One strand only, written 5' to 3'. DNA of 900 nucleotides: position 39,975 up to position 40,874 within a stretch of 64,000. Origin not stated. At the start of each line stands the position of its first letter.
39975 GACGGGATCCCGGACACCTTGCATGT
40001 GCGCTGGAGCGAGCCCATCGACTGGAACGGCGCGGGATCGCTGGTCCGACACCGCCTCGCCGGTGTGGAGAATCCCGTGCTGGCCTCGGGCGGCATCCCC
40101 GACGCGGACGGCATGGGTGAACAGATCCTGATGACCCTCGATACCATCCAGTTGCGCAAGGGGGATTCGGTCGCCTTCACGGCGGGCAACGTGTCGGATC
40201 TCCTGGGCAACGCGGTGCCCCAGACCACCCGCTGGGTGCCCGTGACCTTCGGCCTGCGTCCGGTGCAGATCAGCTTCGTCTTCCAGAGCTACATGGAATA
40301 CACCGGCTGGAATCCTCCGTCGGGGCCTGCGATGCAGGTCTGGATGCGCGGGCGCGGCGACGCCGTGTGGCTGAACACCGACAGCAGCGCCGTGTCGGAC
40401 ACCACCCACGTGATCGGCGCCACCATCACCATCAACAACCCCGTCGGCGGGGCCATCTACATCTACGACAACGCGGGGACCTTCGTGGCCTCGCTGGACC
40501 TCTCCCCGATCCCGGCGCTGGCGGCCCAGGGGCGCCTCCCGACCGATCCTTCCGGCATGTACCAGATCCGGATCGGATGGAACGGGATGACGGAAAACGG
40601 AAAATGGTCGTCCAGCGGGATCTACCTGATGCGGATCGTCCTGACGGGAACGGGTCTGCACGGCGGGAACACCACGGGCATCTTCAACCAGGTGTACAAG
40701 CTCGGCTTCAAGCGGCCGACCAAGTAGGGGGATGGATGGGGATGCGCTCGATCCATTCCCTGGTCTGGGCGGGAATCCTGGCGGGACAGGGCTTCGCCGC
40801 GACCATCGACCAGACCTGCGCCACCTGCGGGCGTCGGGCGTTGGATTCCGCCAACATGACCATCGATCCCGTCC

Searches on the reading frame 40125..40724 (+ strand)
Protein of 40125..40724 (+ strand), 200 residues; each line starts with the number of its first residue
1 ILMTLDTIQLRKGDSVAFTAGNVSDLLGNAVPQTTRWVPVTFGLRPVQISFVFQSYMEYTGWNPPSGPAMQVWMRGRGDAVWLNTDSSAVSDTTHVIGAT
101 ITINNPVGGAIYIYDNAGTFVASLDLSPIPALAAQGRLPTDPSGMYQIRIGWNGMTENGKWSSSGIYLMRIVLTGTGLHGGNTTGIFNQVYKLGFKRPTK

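Call 67: search_protein_families(library=ncbifam, proteins=[window:40125-40724:+], max_evalue=0.01)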
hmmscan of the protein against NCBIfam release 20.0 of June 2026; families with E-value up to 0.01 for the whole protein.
window:40125-40724:+ (200 aa): 1 family
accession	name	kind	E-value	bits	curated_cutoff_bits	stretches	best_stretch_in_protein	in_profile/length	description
TIGR04183.1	Por_Secre_tail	domain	0.00098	19.1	23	0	100-157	12-65/72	T9SS type A sorting domain-containing protein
